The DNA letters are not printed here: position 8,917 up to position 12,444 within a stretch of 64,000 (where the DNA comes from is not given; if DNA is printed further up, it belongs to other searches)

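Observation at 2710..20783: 18-kb single-strand defence-type island in an otherwise reduced, housekeeping-dense endosymbiont-like genome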

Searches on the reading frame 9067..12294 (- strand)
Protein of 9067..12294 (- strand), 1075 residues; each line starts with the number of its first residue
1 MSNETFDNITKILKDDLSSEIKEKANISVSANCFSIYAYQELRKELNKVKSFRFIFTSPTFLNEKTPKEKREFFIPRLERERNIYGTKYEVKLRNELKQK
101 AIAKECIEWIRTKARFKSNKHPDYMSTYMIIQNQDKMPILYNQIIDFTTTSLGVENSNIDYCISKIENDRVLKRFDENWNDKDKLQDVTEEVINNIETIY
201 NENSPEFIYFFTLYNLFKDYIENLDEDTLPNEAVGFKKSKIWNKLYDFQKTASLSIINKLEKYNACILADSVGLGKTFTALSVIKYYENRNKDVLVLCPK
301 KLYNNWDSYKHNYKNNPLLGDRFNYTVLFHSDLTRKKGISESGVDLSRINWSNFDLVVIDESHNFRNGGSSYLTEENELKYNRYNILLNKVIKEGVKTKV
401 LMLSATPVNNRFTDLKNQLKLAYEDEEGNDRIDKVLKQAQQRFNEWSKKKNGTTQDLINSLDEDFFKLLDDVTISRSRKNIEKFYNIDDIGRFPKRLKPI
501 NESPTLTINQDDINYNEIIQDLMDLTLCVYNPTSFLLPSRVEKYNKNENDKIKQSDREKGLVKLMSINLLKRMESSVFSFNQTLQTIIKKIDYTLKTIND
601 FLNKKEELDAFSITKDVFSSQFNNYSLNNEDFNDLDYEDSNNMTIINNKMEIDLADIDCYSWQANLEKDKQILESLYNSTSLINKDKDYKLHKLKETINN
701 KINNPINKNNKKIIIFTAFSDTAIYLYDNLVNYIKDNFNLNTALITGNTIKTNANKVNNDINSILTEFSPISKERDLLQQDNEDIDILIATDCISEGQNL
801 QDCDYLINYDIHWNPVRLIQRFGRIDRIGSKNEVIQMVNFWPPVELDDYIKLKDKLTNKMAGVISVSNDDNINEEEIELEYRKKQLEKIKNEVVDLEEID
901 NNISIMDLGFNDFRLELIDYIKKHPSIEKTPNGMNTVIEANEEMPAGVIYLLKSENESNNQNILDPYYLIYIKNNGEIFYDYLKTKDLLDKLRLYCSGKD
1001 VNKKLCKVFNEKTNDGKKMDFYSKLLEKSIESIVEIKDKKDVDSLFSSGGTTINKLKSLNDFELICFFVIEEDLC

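Call 5: search_protein_families(library=pfam, proteins=[window:9067-12294:-], max_evalue=0.01)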
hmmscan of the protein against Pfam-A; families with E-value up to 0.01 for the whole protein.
window:9067-12294:- (1075 aa): 6 families
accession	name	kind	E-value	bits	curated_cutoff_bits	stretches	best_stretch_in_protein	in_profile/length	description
PF00271.37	Helicase_C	-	8.2e-15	55.5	23.5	1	698-829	10-110/110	Helicase conserved C-terminal domain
PF00176.29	SNF2-rel_dom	-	4e-11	43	24.9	1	260-423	12-179/290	SNF2-related domain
PF04851.21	ResIII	-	6.8e-09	36.3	22.5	1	244-407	3-162/164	Type III restriction enzyme, res subunit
PF00270.35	DEAD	-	4.3e-06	27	26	0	350-408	114-161/167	DEAD/DEAH box helicase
PF22590.2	Cas3-like_C_2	-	0.00091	19.9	27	1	711-827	3-103/106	CRISPR-associated nuclease/helicase Cas3, C-terminal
PF20720.3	nSTAND3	-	0.0022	18.1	27.2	1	255-307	9-62/155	Novel STAND NTPase 3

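Call 6: search_protein_families(library=padloc, proteins=[window:9067-12294:-], max_evalue=0.01)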
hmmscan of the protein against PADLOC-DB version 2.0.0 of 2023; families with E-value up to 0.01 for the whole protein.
window:9067-12294:- (1075 aa): 37 families (the best 25 are shown)
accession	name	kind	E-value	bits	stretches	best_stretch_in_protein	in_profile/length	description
PDLC01075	C3a139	-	7.7e-118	393.2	1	6-1069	5-946/948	HKD+Snf2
PDLC02621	DrmD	-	2e-39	133.6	2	540-845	375-640/1040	DrmD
PDLC02623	DrmD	-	1.2e-27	94.1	2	687-883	509-672/1040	DrmD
PDLC00659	HmaA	-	1.3e-26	90.8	1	539-840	345-621/1176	SNF2 helicase / DEAD-box helicase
PDLC02500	BrxHI|BrxHII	-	1.3e-24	84.8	2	774-840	519-584/933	BrxHI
PDLC02193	PLD_Helicase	-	9.8e-23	78.2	1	668-879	650-848/905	-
PDLC03830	ZacC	-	5.7e-22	76.2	3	349-419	239-300/1019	-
PDLC02632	DrmD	-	3.3e-21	73.4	2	539-846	374-639/662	DrmD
PDLC02843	DpdE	-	2.6e-20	70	2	245-413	159-303/1091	DpdE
PDLC02572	DrmA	-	4e-20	69.4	2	563-834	394-627/1043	DrmA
PDLC04556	PDC-M27C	-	4.5e-20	69.6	3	255-308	46-102/892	-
PDLC02620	DrmD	-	5e-19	65.8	1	594-836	377-585/1060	DrmD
PDLC02840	DpdE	-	5.4e-19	66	2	267-411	180-306/1091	DpdE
PDLC02619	DrmD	-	4.2e-18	62.9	2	629-837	347-542/872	DrmD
PDLC02633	DrmD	-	5.8e-17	58.9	1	668-842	484-642/839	DrmD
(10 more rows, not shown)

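Call 30: search_protein_families(library=ncbifam, proteins=[window:9067-12294:-], max_evalue=0.01)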
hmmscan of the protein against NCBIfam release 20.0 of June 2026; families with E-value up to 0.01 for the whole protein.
window:9067-12294:- (1075 aa): 21 families
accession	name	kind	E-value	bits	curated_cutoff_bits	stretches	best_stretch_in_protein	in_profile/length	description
NF038317.1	DISARM_DrmD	equivalog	2.9e-47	161.6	610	3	540-847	359-627/1021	DISARM system SNF2-like helicase DrmD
NF042964.1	phospholipD_antiphage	equivalog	4e-33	114.8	1100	3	661-879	640-840/895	phospholipase D-like domain-containing anti-phage protein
NF041062.1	DpdE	equivalog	7.7e-26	90.3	500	2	267-414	174-304/1048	protein DpdE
NF038318.1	DISARM_DrmD_b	equivalog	3.6e-19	68.4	950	2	674-837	375-539/868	DISARM system SNF2-like helicase DrmD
NF003426.0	PRK04914.1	equivalog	6.2e-14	51.2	576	1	781-837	544-600/959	RNA polymerase-associated protein RapA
NF010337.0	PRK13766.1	equivalog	1.5e-11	43.1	610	1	665-831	326-471/781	Hef nuclease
NF053675.1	pilus_reg_Snf2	equivalog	3.9e-11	41.8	1100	1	217-413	557-742/1029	pilus expression-regulating Snf2 family helicase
NF041790.1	anti-phage_ZorD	equivalog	4.6e-10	38.1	1500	2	261-311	602-655/1035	type I Zorya anti-phage system protein ZorD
NF053631.1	RNA_helic_CshA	equivalog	3.3e-08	32.8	646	1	779-879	282-378/434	degradosome RNA helicase CshA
TIGR04095.1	dnd_restrict_1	equivalog_domain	9.2e-08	31.5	600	1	244-319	8-83/451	DNA phosphorothioation system restriction enzyme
NF008744.0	PRK11776.1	equivalog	2e-06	26.7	524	1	759-839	267-347/460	ATP-dependent RNA helicase DbpA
NF008394.0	PRK11192.1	equivalog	2.4e-06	26.6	507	1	775-839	288-352/441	ATP-dependent RNA helicase SrmB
TIGR02621.3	cas3_GSU0051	exception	3.1e-06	26.3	400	1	677-840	249-385/854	type I-G CRISPR-associated helicase/endonuclease Cas3g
NF058637.1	helic_SCO1167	equivalog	4.5e-06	25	1200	1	245-308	470-536/932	SCO1167/SCO6262 family helicase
NF053711.1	RNA_heli_RhlE1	exception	5e-05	22.2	750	1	771-838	281-348/434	RNA helicase RhlE1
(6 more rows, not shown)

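Call 37: search_dna_similar(query=window:9067-12294:-, collection=plasmids, mode=protein, max_rows=25)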
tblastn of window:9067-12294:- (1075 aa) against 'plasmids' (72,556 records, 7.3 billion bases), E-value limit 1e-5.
Records with a match: 526; places in all: 565; records where one place covers at least 80% of the query: 110.
Best place of each record, by identity: 60-80% 7; <60% 519.
By first word of the organism name: Rhodococcus 26; Thermus 26; Acinetobacter 22; Deinococcus 21; Listeria 20; Nostoc 20; Enterococcus 19; Bacillus 18; Escherichia 16; Salmonella 15; and 157 more.
By predicted mobility (MOB-suite, as given by PLSDB): non-mobilizable 304; mobilizable 116; conjugative 106.
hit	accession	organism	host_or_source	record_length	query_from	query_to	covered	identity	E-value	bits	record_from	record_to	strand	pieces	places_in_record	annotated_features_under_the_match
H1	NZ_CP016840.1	Brochothrix thermosphacta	cell culture,poultry meat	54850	6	1070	99%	49.4%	0e+0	899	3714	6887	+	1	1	helicase-related protein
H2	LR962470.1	Enterococcus faecalis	-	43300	6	1070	99%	49.4%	0e+0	907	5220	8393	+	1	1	none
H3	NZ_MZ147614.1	Listeria innocua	-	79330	6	1070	99%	49.2%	0e+0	901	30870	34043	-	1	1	helicase-related protein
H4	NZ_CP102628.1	Listeria innocua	cow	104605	6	1070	99%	49.2%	0e+0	901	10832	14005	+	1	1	helicase-related protein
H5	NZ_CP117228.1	Listeria innocua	whole organism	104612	6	1070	99%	49.2%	0e+0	901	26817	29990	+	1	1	helicase-related protein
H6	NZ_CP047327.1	Enterococcus faecium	animal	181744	6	1070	99%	49.1%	0e+0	909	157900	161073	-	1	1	helicase-related protein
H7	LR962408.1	Enterococcus faecalis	-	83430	6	1070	99%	49.1%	0e+0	907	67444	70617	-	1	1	none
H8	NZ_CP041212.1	Listeria monocytogenes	-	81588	6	1070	99%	49.1%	0e+0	902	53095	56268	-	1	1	helicase-related protein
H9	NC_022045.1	Listeria monocytogenes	Environment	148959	6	1070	99%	49.1%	0e+0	902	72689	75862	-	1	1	helicase-related protein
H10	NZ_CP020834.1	Listeria monocytogenes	food,wiener sausage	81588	6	1070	99%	49.1%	0e+0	902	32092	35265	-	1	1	helicase-related protein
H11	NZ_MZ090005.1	Listeria monocytogenes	-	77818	6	1070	99%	49.1%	0e+0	902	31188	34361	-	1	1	helicase-related protein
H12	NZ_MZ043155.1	Listeria monocytogenes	-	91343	6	1070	99%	49.1%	0e+0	902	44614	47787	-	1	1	helicase-related protein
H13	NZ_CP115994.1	Enterococcus faecalis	faeces,pure culture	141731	6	1070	99%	49.1%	0e+0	902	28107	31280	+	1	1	helicase-related protein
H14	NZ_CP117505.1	Enterococcus faecalis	culture,feces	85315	6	1070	99%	49.1%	0e+0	902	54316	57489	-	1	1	helicase-related protein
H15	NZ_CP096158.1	Listeria monocytogenes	food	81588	6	1070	99%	49.1%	0e+0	902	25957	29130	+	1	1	helicase-related protein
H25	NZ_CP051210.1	Acinetobacter sp. NEB149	cell culture,R.J.Roberts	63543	7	1072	99%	48.0%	0e+0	952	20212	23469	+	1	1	helicase-related protein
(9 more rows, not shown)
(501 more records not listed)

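Call 38: get_annotated_region(hit=H9, flank=9000)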
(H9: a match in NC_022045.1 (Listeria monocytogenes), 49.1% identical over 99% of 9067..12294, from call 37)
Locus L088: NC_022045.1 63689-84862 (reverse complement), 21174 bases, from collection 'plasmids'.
description: Listeria monocytogenes plasmid unnamed, complete sequence
organism: Listeria monocytogenes (NCBI taxid 1639)
taxonomy: Bacteria; Bacillota; Bacilli; Bacillales; Listeriaceae; Listeria; Listeria monocytogenes
host: -; source: Environment; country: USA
typing (MOB-suite, as given by PLSDB): mobilizable; replicon rep_cluster_110,rep_cluster_2446; relaxase MOBP,MOBP,MOBP
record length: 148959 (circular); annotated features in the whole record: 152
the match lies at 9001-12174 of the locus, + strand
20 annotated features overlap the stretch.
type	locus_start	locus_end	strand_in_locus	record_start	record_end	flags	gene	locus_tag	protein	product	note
CDS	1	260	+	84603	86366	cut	-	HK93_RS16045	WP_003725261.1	toprim domain-containing protein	-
CDS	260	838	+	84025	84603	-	-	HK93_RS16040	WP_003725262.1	thermonuclease family protein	-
CDS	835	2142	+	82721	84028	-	-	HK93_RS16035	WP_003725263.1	site-specific DNA-methyltransferase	-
CDS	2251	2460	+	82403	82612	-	-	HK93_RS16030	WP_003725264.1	hypothetical protein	-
CDS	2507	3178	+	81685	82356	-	-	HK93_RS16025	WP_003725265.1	hypothetical protein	-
CDS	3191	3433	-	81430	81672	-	-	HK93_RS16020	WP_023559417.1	hypothetical protein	-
CDS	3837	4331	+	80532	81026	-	-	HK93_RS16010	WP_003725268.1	hypothetical protein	-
CDS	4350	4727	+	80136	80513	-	-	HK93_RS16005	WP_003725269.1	hypothetical protein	-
CDS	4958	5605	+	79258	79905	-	-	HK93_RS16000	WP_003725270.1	hypothetical protein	-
CDS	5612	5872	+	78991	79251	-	-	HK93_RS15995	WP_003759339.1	helix-turn-helix transcriptional regulator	-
CDS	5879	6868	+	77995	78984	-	-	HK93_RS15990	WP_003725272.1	hypothetical protein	-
CDS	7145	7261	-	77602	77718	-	-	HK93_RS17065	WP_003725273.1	putative holin-like toxin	-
CDS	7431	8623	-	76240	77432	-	-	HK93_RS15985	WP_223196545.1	IS3 family transposase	-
CDS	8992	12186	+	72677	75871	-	-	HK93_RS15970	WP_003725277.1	helicase-related protein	-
CDS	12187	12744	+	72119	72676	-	-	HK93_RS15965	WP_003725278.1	hypothetical protein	-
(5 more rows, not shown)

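Call 39: get_annotated_region(hit=H25, flank=9000)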
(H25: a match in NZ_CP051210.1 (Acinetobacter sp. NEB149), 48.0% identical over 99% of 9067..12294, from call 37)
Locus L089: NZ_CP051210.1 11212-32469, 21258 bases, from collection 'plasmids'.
description: Acinetobacter sp. NEB149 plasmid pMsp65, complete sequence
organism: Acinetobacter sp. NEB149 (NCBI taxid 2725684)
taxonomy: Bacteria; Pseudomonadota; Gammaproteobacteria; Moraxellales; Moraxellaceae; Acinetobacter; Acinetobacter sp. NEB149
host: -; source: cell culture,R.J.Roberts; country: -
typing (MOB-suite, as given by PLSDB): non-mobilizable; replicon rep_cluster_327
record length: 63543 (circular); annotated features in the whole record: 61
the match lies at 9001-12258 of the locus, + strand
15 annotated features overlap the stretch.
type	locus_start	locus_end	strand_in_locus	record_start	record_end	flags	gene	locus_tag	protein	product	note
CDS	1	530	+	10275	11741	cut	-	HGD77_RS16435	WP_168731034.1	TrbI/VirB10 family protein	-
CDS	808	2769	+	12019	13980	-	-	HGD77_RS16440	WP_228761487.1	DNA topoisomerase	GO:0006265 - DNA topological change [Evidence IEA]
CDS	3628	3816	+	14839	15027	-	-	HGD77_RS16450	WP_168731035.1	hypothetical protein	-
CDS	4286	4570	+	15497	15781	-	-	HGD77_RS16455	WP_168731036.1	type II toxin-antitoxin system Phd/YefM family antitoxin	-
CDS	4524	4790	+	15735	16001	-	-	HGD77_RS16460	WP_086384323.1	type II toxin-antitoxin system RelE/ParE family toxin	GO:0030541 - plasmid partitioning [Evidence IEA]; GO:0051290 - protein heterotetramerization [Evidence IEA]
CDS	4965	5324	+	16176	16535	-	-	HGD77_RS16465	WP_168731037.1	DUF2513 domain-containing protein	-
CDS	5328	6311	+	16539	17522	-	-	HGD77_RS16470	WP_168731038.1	hypothetical protein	-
CDS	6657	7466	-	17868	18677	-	-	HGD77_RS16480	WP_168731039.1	hypothetical protein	-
CDS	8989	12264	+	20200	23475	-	-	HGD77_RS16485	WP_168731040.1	helicase-related protein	-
CDS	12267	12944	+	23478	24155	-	-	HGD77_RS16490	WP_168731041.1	DUF4391 domain-containing protein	-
CDS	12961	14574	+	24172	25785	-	-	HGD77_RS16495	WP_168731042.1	site-specific DNA-methyltransferase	GO:0006306 - DNA methylation [Evidence IEA]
CDS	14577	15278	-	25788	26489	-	-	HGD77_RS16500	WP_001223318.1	IS1-like element ISPa14 family transposase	GO:0006313 - DNA transposition [Evidence IEA]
CDS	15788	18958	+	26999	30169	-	-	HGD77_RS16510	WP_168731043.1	DEAD/DEAH box helicase family protein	-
CDS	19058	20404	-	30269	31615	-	-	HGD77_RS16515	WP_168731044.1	DNA-primase RepB domain-containing protein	-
CDS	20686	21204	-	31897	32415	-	-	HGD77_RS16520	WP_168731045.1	hypothetical protein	-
